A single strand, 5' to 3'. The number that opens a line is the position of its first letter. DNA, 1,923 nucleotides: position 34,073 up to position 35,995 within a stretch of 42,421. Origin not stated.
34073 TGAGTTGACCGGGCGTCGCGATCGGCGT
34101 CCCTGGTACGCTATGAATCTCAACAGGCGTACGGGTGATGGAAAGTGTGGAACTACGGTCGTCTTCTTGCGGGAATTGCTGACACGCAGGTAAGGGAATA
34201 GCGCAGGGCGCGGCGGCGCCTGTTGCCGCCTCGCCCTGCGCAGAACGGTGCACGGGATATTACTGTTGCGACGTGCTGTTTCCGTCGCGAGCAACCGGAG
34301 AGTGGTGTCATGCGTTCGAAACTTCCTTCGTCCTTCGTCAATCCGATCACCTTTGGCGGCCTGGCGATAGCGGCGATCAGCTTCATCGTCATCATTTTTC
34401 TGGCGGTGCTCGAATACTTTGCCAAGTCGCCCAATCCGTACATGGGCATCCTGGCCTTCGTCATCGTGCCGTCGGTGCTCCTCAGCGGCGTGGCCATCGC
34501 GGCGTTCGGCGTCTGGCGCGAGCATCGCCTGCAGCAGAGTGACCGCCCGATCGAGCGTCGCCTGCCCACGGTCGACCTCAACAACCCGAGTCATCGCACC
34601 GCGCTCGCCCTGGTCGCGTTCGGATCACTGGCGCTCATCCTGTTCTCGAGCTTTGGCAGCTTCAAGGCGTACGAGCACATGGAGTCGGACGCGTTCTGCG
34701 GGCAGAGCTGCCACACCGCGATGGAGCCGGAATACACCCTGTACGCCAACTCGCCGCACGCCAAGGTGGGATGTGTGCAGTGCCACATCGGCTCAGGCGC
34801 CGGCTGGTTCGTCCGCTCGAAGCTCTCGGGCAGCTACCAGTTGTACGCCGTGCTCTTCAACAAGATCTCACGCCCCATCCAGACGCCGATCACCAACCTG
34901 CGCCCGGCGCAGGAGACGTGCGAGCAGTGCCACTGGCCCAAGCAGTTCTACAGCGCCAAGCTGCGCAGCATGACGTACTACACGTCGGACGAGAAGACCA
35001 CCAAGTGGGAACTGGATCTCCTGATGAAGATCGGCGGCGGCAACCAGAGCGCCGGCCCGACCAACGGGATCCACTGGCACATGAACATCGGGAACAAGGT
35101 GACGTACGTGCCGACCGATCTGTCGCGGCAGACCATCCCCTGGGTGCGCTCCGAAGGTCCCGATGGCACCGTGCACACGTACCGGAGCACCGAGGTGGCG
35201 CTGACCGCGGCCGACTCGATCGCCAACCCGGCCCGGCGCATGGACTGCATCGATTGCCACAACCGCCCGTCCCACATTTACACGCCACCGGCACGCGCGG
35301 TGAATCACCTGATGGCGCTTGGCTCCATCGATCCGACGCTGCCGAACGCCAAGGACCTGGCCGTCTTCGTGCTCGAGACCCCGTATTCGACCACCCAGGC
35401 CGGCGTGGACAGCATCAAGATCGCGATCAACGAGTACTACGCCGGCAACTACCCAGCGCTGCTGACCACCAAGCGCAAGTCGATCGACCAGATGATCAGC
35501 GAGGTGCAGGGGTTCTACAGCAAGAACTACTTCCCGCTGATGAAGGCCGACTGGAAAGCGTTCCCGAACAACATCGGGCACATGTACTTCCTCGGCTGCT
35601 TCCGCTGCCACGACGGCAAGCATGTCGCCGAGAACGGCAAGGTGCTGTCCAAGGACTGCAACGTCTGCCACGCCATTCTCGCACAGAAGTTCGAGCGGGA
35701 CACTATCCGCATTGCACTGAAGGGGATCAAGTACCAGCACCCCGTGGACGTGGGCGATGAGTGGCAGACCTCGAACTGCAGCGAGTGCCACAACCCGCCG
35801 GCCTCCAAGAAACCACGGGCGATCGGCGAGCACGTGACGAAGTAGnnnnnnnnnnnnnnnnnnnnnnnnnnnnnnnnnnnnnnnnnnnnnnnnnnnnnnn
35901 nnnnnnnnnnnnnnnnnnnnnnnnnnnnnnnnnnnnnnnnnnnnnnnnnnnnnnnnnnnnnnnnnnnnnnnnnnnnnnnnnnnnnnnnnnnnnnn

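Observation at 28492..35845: Divergent multiheme-cytochrome locus with two c-type/b-type fusion cytochromes, a tetraheme carrier and an ImcH-like protein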

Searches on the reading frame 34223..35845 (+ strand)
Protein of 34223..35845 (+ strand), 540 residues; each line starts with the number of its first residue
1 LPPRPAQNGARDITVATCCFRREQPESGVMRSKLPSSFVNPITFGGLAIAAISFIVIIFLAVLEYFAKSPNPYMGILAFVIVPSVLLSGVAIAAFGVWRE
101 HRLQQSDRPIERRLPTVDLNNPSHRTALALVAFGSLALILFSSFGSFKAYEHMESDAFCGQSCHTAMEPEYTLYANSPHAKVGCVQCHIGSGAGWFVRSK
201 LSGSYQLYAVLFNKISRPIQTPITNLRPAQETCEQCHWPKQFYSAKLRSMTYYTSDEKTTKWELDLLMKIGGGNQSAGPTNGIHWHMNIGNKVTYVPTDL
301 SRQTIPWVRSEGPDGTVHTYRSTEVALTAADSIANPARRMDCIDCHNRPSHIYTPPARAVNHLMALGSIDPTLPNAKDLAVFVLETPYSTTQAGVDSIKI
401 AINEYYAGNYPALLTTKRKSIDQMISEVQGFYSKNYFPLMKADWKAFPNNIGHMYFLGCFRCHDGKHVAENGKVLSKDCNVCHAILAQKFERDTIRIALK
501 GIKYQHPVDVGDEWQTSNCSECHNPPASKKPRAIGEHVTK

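Call 4: search_protein_families(library=pfam, proteins=[window:34223-35845:+], max_evalue=0.01)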
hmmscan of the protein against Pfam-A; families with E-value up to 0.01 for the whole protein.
window:34223-35845:+ (540 aa): 6 families
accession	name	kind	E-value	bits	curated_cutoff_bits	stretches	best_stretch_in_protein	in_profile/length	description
PF03264.19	Cytochrom_NNT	-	9.4e-10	38.9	24.1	1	125-217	6-101/174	NapC/NirT cytochrome c family, N-terminal region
PF14522.11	Cytochrome_C7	-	8.7e-08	32.3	24.8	0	446-483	43-66/67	Cytochrome c7 and related cytochrome c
PF14537.11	Cytochrom_c3_2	-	2.1e-06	28.6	25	1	457-525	7-66/79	Cytochrome c3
PF22113.1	Mtrc-MtrF_II-IV_dom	-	0.00034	20.6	30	0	175-250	75-138/176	Outer membrane cytochrome MtrC/MtrF-like, domains II/IV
PF09699.15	Paired_CXXCH_1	-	0.0015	18.6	20.6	0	517-534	7-24/41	Doubled CXXCH motif (Paired_CXXCH_1)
PF02335.20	Cytochrom_C552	-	0.0015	18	24.1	0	415-523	92-175/438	Cytochrome c552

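Call 5: search_protein_families(library=ncbifam, proteins=[window:34223-35845:+], max_evalue=0.01)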
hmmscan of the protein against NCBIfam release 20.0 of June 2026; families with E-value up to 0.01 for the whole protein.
window:34223-35845:+ (540 aa): 7 families
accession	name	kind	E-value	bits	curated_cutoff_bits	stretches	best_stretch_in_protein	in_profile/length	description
TIGR03153.1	cytochr_NrfH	equivalog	1.6e-12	47.6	134.2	1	132-238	3-110/138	cytochrome c nitrite reductase small subunit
TIGR03508.1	decahem_SO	subfamily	0.00011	21.7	192.2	0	457-536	95-163/258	DmsE family decaheme c-type cytochrome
TIGR02161.1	napC_nirT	subfamily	0.00014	21.9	310.6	1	119-216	9-110/185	periplasmic nitrate (or nitrite) reductase c-type cytochrome, NapC/NirT family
NF011606.0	PRK15032.1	equivalog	0.00016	21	455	1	119-253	8-144/390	pentaheme c-type cytochrome TorC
NF007906.0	PRK10617.1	equivalog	0.00065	19.6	349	1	122-222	21-125/200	cytochrome c-type protein NapC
TIGR02162.1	torC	equivalog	0.0015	17.9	478.2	1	120-217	8-110/387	pentaheme c-type cytochrome TorC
NF047727.1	4hemeCytCCctA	equivalog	0.0019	18.3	180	1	453-524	34-105/109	tetraheme c-type cytochrome CctA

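Call 7: search_solved_structures(query=window:34223-35845:+, max_evalue=0.1)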
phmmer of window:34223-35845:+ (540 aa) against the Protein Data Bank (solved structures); distinct sequences matched with E-value up to 0.1: 0.

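Call 17: find_homologous_proteins(query=window:34223-35845:+, max_evalue=1e-10)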
Query window:34223-35845:+ (540 aa): 7226 proteins with E <= 1e-10 among 8000 candidates; the best 120 are listed.
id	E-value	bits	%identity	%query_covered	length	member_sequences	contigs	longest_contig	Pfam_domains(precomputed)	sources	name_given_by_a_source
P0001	0.0e+0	1179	97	95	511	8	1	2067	PF14537.12,PF03264.20,PF14522.12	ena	-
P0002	0.0e+0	1069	86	95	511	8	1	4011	PF14537.12,PF03264.20,PF14522.12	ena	-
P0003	0.0e+0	1062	86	95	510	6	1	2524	PF14537.12,PF03264.20,PF14522.12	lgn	-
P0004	0.0e+0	1035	85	93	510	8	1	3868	PF14537.12,PF03264.20,PF14522.12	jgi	jgi:hypothetical protein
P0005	0.0e+0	1024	84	94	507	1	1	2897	PF14537.12,PF03264.20,PF14522.12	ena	-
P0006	1.4e-287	973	79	94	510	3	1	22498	PF14537.12,PF03264.20,PF14522.12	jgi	jgi:nitrate/TMAO reductase-like tetraheme cytochrome c subunit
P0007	4.2e-279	945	78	93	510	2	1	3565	PF14537.12,PF03264.20,PF14522.12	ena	-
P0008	6.7e-278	941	74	98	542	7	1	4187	PF14537.12,PF03264.20,PF14522.12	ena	-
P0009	7.2e-277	937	76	94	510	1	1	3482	PF09699.16,PF14537.12,PF03264.20,PF14522.12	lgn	-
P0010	4.7e-276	935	76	94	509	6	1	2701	PF14537.12,PF03264.20,PF14522.12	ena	-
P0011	1.1e-266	904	74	92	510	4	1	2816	PF14537.12,PF03264.20,PF14522.12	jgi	jgi:nitrate/TMAO reductase-like tetraheme cytochrome c subunit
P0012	3.2e-255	866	72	94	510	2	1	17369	PF09699.16,PF14537.12,PF03264.20,PF14522.12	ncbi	-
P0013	1.1e-253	861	72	93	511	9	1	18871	PF14537.12,PF03264.20,PF14522.12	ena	-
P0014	4.2e-252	856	71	92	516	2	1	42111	PF14537.12,PF03264.20,PF14522.12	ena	-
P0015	5.6e-252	855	72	93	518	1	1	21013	PF14537.12,PF03264.20,PF14522.12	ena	-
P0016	6.8e-251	852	69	95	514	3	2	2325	PF14537.12,PF03264.20,PF14522.12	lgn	-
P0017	1.6e-249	847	70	92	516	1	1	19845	PF03264.20,PF14522.12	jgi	jgi:nitrate/TMAO reductase-like tetraheme cytochrome c subunit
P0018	3.5e-248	843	71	93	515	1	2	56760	PF14537.12,PF03264.20,PF14522.12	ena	-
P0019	1.8e-245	834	69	93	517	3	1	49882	PF09699.16,PF14537.12,PF03264.20,PF14522.12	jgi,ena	-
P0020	1.3e-244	831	67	92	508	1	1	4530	PF14537.12,PF03264.20,PF14522.12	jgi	jgi:nitrate/TMAO reductase-like tetraheme cytochrome c subunit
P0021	5.1e-244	829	67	92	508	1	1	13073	PF14537.12,PF03264.20,PF14522.12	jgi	-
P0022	1.5e-241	821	68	92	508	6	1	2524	PF14537.12,PF03264.20,PF14522.12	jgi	jgi:hypothetical protein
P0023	4.1e-241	819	67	93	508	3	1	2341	PF14537.12,PF03264.20,PF14522.12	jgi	-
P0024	1.6e-240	818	66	93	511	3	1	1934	PF14537.12,PF03264.20,PF14522.12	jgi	jgi:hypothetical protein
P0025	2.1e-240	817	65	93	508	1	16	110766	PF14537.12,PF03264.20,PF14522.12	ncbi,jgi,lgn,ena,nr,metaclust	ncbi:MAG TPA: NapC/NirT family cytochrome c [Gemmatimonadaceae bacterium]|nr:NapC/NirT family cytoch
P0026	1.8e-237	807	65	93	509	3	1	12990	PF14537.12,PF03264.20,PF14522.12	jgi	jgi:hypothetical protein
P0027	2.1e-236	804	65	93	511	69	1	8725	PF14537.12,PF03264.20,PF14522.12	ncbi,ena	-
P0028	5.8e-236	802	66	92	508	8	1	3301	PF14537.12,PF03264.20,PF14522.12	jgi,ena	-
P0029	1.3e-234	798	64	92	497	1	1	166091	PF14537.12,PF03264.20,PF14522.12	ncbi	ncbi:MAG: NapC/NirT family cytochrome c [Bacteroidota bacterium]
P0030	1.4e-234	798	64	92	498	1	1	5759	PF14537.12,PF03264.20,PF14522.12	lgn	-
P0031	3.2e-234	797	65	92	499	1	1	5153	PF14537.12,PF03264.20,PF14522.12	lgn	-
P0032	5.1e-234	796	65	92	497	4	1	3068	PF14537.12,PF03264.20,PF14522.12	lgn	-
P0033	2.8e-233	794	64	93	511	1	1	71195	PF14537.12,PF03264.20,PF14522.12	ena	-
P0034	5.3e-232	789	63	92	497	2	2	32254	PF14537.12,PF03264.20,PF14522.12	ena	-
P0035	1.2e-231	788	64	92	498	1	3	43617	PF14537.12,PF03264.20,PF14522.12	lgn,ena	-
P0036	2.8e-231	787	64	92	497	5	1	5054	PF14537.12,PF03264.20,PF14522.12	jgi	jgi:hypothetical protein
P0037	5.1e-231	786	63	92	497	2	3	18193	PF14537.12,PF03264.20,PF14522.12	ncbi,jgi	jgi:uncharacterized membrane protein YidH (DUF202 family)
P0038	6.2e-231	786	65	92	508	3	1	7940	PF14537.12,PF03264.20,PF14522.12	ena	-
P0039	4.9e-230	783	64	92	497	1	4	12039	PF14537.12,PF03264.20,PF14522.12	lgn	-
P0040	5.1e-230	783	63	92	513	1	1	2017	PF14537.12,PF03264.20,PF14522.12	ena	-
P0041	1.8e-229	781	63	92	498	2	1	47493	PF14537.12,PF03264.20,PF14522.12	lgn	-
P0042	5.4e-229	779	63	92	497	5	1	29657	PF14537.12,PF03264.20,PF14522.12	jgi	jgi:hypothetical protein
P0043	1.2e-228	778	63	92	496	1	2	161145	PF14537.12,PF03264.20,PF14522.12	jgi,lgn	jgi:uncharacterized membrane protein YidH (DUF202 family)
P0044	3.2e-228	777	64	92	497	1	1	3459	PF14537.12,PF03264.20,PF14522.12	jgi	jgi:hypothetical protein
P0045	8.9e-228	775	64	91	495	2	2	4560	PF03264.20,PF14522.12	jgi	-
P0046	1.5e-227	775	63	92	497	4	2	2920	PF14537.12,PF03264.20,PF14522.12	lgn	-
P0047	1.8e-227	774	61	92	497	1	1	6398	PF14537.12,PF03264.20,PF14522.12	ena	-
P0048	2.3e-227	774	61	93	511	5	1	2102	PF03264.20,PF14522.12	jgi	jgi:hypothetical protein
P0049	6.2e-227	773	62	92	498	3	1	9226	PF03264.20,PF14522.12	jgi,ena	-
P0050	1.1e-226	772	62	92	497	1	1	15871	PF14537.12,PF03264.20,PF14522.12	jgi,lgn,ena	-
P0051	4.4e-226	770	63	92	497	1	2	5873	PF14537.12,PF03264.20,PF14522.12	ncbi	-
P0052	4.5e-226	770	62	92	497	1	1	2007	PF14537.12,PF03264.20,PF14522.12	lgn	-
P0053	5.6e-226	770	62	93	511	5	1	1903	PF14537.12,PF03264.20,PF14522.12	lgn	-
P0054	7.8e-226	769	63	93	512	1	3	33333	PF14537.12,PF03264.20,PF14522.12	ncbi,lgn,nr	ncbi:MAG: NapC/NirT family cytochrome c [Gemmatimonadetes bacterium]|nr:NapC/NirT family cytochrome 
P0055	9.7e-226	769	62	92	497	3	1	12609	PF14537.12,PF03264.20,PF14522.12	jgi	jgi:hypothetical protein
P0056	1.0e-225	769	62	92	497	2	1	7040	PF14537.12,PF03264.20,PF14522.12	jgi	jgi:hypothetical protein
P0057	1.5e-225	768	63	92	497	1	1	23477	PF14537.12,PF03264.20,PF14522.12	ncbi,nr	ncbi:MAG: NapC/NirT family cytochrome c [Ignavibacteriae bacterium]|nr:NapC/NirT family cytochrome c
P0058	1.5e-225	768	63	92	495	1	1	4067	PF14537.12,PF03264.20,PF14522.12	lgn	-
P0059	1.9e-225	768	62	92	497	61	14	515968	PF14537.12,PF03264.20,PF14522.12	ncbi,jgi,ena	jgi:hypothetical protein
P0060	2.3e-225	768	63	93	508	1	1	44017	PF14537.12,PF03264.20,PF14522.12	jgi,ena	-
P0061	8.1e-225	766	62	92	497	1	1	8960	PF14537.12,PF03264.20,PF14522.12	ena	-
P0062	1.1e-224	765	61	92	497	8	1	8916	PF14537.12,PF03264.20,PF14522.12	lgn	-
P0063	1.4e-224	765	62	92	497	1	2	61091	PF14537.12,PF03264.20,PF14522.12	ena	-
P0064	3.5e-224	764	62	92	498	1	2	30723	PF14537.12,PF03264.20,PF14522.12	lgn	-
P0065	6.0e-224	763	61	92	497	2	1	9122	PF14537.12,PF03264.20,PF14522.12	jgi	jgi:hypothetical protein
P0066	1.0e-223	762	62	92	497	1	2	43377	PF14537.12,PF03264.20,PF14522.12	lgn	-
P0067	1.1e-223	762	61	92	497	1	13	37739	PF14537.12,PF03264.20,PF14522.12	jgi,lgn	jgi:hypothetical protein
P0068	1.1e-223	762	61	92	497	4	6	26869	PF14537.12,PF03264.20,PF14522.12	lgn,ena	-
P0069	1.4e-223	762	62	92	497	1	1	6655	PF03264.20,PF14522.12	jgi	jgi:nitrate/TMAO reductase-like tetraheme cytochrome c subunit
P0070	2.5e-223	761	61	92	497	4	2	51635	PF14537.12,PF03264.20,PF14522.12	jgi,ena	-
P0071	3.0e-223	761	61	93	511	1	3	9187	PF14537.12,PF03264.20,PF14522.12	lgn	-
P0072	3.5e-223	760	61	93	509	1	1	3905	PF14537.12,PF03264.20,PF14522.12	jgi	jgi:hypothetical protein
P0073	4.2e-223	760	61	94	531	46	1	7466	PF03264.20,PF14522.12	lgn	-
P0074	4.5e-223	760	62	92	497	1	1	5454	PF14537.12,PF03264.20,PF14522.12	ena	-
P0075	4.5e-223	760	62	92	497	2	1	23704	PF14537.12,PF03264.20,PF14522.12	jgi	jgi:hypothetical protein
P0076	5.8e-223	760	62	93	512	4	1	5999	PF03264.20,PF02085.22,PF14522.12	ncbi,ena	-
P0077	5.9e-223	760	62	92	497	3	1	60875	PF14537.12,PF03264.20,PF14522.12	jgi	jgi:nitrate/TMAO reductase-like tetraheme cytochrome c subunit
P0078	9.2e-223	759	62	92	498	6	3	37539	PF03264.20,PF14522.12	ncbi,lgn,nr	ncbi:MAG: cytochrome C [Ignavibacteria bacterium]|nr:cytochrome C [Ignavibacteria bacterium]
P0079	1.1e-222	759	62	92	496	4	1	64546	PF14537.12,PF03264.20,PF14522.12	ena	-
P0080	1.1e-222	759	62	92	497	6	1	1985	PF03264.20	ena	-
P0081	1.1e-222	759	61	92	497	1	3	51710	PF14537.12,PF03264.20,PF14522.12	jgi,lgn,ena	jgi:nitrate/TMAO reductase-like tetraheme cytochrome c subunit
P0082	1.6e-222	758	62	91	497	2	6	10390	PF14537.12,PF03264.20,PF14522.12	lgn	-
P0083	1.6e-222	758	60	92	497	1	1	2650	PF14537.12,PF03264.20,PF14522.12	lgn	-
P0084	1.7e-222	758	62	92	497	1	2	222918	PF14537.12,PF03264.20,PF14522.12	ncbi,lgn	-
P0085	1.7e-222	758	62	92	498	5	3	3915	PF14537.12,PF03264.20,PF14522.12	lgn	-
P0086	2.0e-222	758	61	92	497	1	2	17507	PF14537.12,PF03264.20,PF14522.12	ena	-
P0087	2.1e-222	758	62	92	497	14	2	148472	PF14537.12,PF03264.20,PF14522.12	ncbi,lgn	-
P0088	2.5e-222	757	63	92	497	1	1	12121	PF14537.12,PF03264.20,PF14522.12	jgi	jgi:NapC/NirT cytochrome c family protein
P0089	3.2e-222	757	61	92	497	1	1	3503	PF14537.12,PF03264.20,PF14522.12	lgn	-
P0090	3.4e-222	757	63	92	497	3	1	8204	PF14537.12,PF03264.20,PF14522.12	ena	-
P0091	4.1e-222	757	60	92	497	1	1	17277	PF14537.12,PF03264.20,PF14522.12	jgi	jgi:hypothetical protein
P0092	5.3e-222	756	61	92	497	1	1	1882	PF03264.20,PF14522.12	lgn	-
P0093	6.8e-222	756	60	92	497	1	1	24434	PF14537.12,PF03264.20,PF14522.12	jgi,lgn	-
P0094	7.0e-222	756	62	94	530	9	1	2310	PF03264.20,PF14522.12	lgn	-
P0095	8.7e-222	756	62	92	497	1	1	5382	PF03264.20,PF14522.12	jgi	jgi:nitrate/TMAO reductase-like tetraheme cytochrome c subunit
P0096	1.3e-221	755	61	92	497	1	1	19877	PF14537.12,PF03264.20,PF14522.12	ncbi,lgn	-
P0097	1.8e-221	755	61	92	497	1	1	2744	PF14537.12,PF03264.20,PF14522.12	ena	-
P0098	2.0e-221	754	60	93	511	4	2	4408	PF14537.12,PF03264.20,PF14522.12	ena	-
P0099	2.8e-221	754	61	91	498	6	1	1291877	PF14537.12,PF03264.20,PF14522.12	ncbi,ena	-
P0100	3.0e-221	754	60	92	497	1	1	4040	PF03264.20,PF14522.12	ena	-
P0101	3.5e-221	754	61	92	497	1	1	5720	PF14537.12,PF03264.20,PF14522.12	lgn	-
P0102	3.7e-221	754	61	92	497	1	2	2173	PF14537.12,PF03264.20,PF14522.12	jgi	jgi:hypothetical protein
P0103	3.7e-221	754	63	92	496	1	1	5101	PF14537.12,PF03264.20,PF14522.12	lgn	-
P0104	4.1e-221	753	60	92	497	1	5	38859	PF03264.20,PF14522.12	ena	-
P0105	4.1e-221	753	60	92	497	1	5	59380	PF03264.20,PF14522.12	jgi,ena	jgi:nitrate/TMAO reductase-like tetraheme cytochrome c subunit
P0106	1.2e-220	752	62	92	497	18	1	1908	PF14537.12,PF03264.20,PF14522.12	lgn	-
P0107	1.3e-220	752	61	92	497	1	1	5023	PF14537.12,PF03264.20,PF14522.12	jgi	jgi:hypothetical protein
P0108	1.3e-220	752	61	92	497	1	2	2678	PF14537.12,PF03264.20,PF14522.12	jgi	jgi:hypothetical protein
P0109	1.3e-220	752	60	92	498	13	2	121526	PF14537.12,PF03264.20,PF14522.12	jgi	jgi:nitrate/TMAO reductase-like tetraheme cytochrome c subunit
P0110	1.6e-220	751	61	92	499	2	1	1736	PF14537.12,PF03264.20,PF14522.12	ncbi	-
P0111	3.1e-220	751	60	92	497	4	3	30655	PF14537.12,PF03264.20,PF14522.12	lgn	-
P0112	3.7e-220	750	62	91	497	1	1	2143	PF14537.12,PF03264.20,PF14522.12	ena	-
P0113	4.7e-220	750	62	92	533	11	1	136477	PF03264.20,PF14522.12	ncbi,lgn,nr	ncbi:MAG: NapC/NirT family cytochrome c [Gemmatimonadetes bacterium]|nr:NapC/NirT family cytochrome 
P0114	5.2e-220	750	62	91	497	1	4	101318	PF14537.12,PF03264.20,PF14522.12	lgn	-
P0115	5.7e-220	750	61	92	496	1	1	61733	PF14537.12,PF03264.20,PF14522.12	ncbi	ncbi:MAG: NapC/NirT family cytochrome c [bacterium]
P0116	7.2e-220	749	61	92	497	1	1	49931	PF03264.20,PF14522.12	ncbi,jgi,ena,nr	ncbi:MAG TPA: NapC/NirT family cytochrome c [Bacteroidota bacterium]|nr:NapC/NirT family cytochrome 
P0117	7.3e-220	749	60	92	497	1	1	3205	PF14537.12,PF03264.20,PF14522.12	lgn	-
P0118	7.8e-220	749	60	92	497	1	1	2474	PF14537.12,PF03264.20,PF14522.12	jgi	jgi:hypothetical protein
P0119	1.2e-219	749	63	88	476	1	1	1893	PF14537.12,PF03264.20,PF14522.12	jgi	jgi:nitrate/TMAO reductase-like tetraheme cytochrome c subunit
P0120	1.7e-219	748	60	92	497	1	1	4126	PF14537.12,PF03264.20,PF14522.12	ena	-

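Call 19: find_related_loci(query=A1, collection=genome_contigs, flank=10000)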
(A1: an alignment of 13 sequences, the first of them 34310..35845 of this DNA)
Query A1 (511 aa) in genome_contigs; peptide patterns used: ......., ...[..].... (x = any residue, [..] = any of these).
600 stretches matched a pattern (row limit reached: there are more); 595 encode a relative of the query (tblastn E <= 1e-3); the best 80 are kept; 80 distinct loci.
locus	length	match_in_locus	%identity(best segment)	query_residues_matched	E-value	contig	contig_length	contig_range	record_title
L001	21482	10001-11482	61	2-495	0e+0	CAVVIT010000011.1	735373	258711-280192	MAG: Ignavibacteriota bacterium isolate MFD01476.bin.1.164 genome assembly, contig: contig_28933, whole genome shotgun s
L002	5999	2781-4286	62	1-502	0e+0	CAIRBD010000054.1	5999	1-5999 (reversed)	MAG: uncultured Gemmatimonadetes bacterium isolate Kiruna2_bin-1709 genome assembly, contig: bin-1709:054/848, whole gen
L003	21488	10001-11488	62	1-496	0e+0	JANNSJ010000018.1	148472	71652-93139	MAG: Bacteroidota bacterium isolate SOY_31_metabat_225 SOY_31_k141_1248112, whole genome shotgun sequence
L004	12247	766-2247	62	1-495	0e+0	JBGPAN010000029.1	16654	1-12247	MAG: Bacteroidota bacterium isolate OBJ_0618_130150_128 k141_7813809_length_16654_cov_12.0000, whole genome shotgun sequ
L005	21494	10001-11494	60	1-498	0e+0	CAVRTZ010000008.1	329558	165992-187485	MAG: uncultured Ignavibacteria bacterium isolate MFD02809.bin.2.75 genome assembly, contig: contig_183321, whole genome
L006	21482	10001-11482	60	1-494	0e+0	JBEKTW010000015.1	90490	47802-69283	MAG: Bacteroidota bacterium isolate SPRUCE 567 SPRUCE_567_15, whole genome shotgun sequence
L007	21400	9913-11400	58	1-496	0e+0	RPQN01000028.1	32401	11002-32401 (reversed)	MAG: Ignavibacteriae bacterium isolate metabat2.334 metabat2.334_Contig_542729, whole genome shotgun sequence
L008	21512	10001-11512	55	1-504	0e+0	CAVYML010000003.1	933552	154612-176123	MAG: Ignavibacteriota bacterium isolate MFD01231.bin.1.4 genome assembly, contig: contig_12174, whole genome shotgun seq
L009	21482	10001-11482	57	1-494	0e+0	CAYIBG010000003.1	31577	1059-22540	MAG TPA_asm: uncultured Ignavibacteriaceae bacterium isolate ERP119705_co1_736 genome assembly, contig: NODE_1320_length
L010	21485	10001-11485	57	1-495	0e+0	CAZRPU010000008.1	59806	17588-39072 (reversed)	MAG TPA_asm: uncultured Ignavibacteriaceae bacterium isolate SRP237561_co1_256 genome assembly, contig: NODE_669_length_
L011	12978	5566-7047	57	1-494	0e+0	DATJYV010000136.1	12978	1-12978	MAG TPA_asm: Bacteroidota bacterium isolate SMAG_U15161 k141_131877, whole genome shotgun sequence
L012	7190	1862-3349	57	1-496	0e+0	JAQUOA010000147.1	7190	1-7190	MAG: Bacteroidota bacterium isolate STD1_190 NODE_34498_length_7190_cov_7.927085_Sandtown_D1, whole genome shotgun seque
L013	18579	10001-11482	56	2-495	0e+0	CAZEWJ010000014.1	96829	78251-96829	MAG TPA_asm: uncultured Ignavibacteriaceae bacterium isolate SRP136066_co1_204 genome assembly, contig: NODE_116_length_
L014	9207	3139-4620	58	1-494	0e+0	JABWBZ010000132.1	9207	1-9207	MAG: bacterium isolate MAG_43 scaffold_9142, whole genome shotgun sequence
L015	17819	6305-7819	56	1-505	0e+0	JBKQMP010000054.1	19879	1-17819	MAG: Dissulfurispiraceae bacterium isolate LABRr1A1B1C__bin_2 LABRr1A1B1C_000000092436, whole genome shotgun sequence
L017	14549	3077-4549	57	5-495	0e+0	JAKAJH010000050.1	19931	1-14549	MAG: Bacteroidetes bacterium isolate WY3.bin82 NODE_4441_length_19931_cov_1.869319, whole genome shotgun sequence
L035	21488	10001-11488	50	1-495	2e-168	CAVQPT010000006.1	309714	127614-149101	MAG: uncultured Bacteroidetes bacterium isolate MFD09964.bin.3.183 genome assembly, contig: contig_44402, whole genome s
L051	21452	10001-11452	47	11-495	2e-155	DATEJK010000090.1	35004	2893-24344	MAG TPA_asm: Terriglobales bacterium isolate SMAG_U8862 k141_343445, whole genome shotgun sequence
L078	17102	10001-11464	46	3-495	2e-149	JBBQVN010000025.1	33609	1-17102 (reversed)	MAG: Terriglobales bacterium isolate Co_metawrap_1997 Cmw_1997_k141_3656361_length_33609_cov_12.0000, whole genome shotg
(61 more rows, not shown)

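Call 51: predict_structure(alignment_id=A4)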
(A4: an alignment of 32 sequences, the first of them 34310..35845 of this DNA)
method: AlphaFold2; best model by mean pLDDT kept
length: 511 residues; sequences in the alignment: 32
mean_pLDDT: 57.8   pTM: 0.37
mean pLDDT of the five models: 57.8, 56.4, 53.9, 51.1, 49.4
residues with pLDDT >= 90: 23; 70-90: 150; 50-70: 125; < 50: 213
segments of 3 or more residues with pLDDT < 50: 1-3, 124-198, 205-219, 222-230, 237-260, 316-324, 406-433, 460-473, 476-482, 493-497, 499-511
pLDDT, mean of each block of 10 residues (from residue 1): 47 77 83 73 65 81 80 65 55 72 72 58 45 34 31 33 32 29 29 43 45 45 46 50 35 38 71 72 74 80 75 48 53 71 85 78 79 94 90 90 51 41 43 57 59 51 46 45 53 48 35 30
secondary structure, 60 per line:
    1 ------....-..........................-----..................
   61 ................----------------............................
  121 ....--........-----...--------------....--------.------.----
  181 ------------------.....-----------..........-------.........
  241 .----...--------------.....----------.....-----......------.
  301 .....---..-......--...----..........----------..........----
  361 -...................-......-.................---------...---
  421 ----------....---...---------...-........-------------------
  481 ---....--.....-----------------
elements in order: H7-10 H12-37 H43-76 H93-124 H127-134 H157-160 H200-203 E215-224 E232-241 E263-267 E278-282 E288-293 H300-305 H313-317 H327-336 H347-356 H362-380 H382-387 H389-405 H431-434 E438-440 E454-461 H484-487 H490-494
